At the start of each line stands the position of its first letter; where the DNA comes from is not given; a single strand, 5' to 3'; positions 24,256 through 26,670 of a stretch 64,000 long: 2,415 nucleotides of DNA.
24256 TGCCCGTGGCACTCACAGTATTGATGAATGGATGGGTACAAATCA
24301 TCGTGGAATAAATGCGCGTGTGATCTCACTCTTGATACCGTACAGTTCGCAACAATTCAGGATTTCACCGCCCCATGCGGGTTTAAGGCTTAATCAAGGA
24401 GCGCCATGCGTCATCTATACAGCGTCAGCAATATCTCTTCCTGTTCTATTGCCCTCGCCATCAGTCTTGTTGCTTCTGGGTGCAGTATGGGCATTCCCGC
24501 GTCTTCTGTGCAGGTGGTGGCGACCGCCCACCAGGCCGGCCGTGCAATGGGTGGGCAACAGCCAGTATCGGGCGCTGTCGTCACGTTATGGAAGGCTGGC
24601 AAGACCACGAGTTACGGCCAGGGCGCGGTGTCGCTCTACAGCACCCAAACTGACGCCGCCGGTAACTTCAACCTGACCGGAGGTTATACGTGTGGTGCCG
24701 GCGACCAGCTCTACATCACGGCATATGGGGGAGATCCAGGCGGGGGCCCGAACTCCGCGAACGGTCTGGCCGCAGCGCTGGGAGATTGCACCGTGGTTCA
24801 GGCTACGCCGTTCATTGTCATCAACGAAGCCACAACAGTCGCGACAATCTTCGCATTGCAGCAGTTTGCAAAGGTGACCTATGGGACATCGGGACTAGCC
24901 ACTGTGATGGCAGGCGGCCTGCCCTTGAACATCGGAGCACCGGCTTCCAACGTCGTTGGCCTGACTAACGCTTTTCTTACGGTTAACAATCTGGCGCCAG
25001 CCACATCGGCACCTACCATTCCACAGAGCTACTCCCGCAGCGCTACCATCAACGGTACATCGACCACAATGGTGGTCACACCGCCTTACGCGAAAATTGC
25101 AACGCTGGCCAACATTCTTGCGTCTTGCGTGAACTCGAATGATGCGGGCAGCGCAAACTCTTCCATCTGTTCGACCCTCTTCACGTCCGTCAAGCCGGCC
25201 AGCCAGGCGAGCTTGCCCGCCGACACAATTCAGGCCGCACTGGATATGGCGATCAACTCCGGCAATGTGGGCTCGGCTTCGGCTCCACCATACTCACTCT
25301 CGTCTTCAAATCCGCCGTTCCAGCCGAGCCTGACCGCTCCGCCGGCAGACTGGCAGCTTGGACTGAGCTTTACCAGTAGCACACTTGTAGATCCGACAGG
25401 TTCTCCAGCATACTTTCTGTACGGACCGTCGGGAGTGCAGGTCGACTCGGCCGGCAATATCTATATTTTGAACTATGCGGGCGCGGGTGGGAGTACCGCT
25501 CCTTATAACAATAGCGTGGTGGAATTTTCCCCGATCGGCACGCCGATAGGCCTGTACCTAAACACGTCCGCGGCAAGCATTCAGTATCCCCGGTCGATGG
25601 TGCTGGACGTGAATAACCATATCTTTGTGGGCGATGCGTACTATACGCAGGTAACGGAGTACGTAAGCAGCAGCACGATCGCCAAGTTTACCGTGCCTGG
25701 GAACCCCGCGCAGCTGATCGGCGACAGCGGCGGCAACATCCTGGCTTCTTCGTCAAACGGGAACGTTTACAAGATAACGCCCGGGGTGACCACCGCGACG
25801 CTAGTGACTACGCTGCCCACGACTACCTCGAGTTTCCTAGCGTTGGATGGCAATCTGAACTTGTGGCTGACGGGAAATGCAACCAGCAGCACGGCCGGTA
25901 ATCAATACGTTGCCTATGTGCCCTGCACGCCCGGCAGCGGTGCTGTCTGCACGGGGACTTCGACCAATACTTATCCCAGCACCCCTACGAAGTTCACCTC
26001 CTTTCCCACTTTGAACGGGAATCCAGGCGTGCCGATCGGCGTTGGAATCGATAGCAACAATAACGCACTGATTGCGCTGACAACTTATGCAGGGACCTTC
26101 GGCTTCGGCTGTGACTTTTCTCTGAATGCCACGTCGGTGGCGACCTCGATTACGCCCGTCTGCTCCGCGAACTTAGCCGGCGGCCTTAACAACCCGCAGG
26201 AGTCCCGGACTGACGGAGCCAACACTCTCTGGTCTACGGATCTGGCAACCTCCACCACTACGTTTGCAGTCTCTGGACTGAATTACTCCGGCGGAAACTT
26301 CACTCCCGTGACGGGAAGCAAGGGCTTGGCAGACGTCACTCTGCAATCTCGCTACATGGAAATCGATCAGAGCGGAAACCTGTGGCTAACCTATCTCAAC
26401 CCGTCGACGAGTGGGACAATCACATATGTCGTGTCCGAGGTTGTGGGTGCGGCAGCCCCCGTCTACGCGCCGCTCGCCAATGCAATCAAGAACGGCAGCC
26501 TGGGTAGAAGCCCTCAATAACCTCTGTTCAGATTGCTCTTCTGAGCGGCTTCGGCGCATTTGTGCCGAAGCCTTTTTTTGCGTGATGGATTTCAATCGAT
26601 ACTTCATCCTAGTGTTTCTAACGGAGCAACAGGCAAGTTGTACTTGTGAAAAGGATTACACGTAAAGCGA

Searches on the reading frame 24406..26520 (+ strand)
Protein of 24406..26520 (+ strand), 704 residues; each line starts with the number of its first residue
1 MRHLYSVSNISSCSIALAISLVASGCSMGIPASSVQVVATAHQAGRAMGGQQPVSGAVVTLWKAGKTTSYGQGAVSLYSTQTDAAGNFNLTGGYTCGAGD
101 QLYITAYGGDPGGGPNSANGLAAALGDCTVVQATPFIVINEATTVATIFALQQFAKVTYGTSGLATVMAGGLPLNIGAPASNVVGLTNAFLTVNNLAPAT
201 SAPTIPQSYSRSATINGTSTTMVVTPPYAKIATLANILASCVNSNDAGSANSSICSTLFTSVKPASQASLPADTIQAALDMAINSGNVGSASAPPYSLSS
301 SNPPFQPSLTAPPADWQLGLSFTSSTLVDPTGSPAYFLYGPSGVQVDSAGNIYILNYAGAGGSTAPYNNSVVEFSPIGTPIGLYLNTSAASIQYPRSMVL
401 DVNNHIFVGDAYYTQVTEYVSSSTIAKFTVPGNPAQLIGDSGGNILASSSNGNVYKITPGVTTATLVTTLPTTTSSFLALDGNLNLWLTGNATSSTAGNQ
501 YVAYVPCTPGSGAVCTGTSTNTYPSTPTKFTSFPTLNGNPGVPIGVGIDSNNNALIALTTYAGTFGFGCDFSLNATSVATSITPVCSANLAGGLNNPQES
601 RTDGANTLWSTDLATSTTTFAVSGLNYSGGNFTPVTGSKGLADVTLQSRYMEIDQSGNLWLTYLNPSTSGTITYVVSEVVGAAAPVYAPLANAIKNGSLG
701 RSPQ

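Call 5: search_protein_families(library=pfam, proteins=[window:24406-26520:+], max_evalue=0.01)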
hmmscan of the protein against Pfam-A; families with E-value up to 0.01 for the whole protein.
window:24406-26520:+ (704 aa): 2 families
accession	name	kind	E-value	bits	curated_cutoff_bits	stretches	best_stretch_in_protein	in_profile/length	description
PF01436.27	NHL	-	0.001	19.4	20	0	338-356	1-19/28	NHL repeat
PF01060.29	TTR-52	-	0.0042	18.1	24.9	1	45-94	2-47/79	Transthyretin-like family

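Call 23: search_protein_families(library=ncbifam, proteins=[window:24406-26520:+], max_evalue=0.01)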
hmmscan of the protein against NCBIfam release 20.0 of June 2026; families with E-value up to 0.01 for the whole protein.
window:24406-26520:+ (704 aa): 0 families
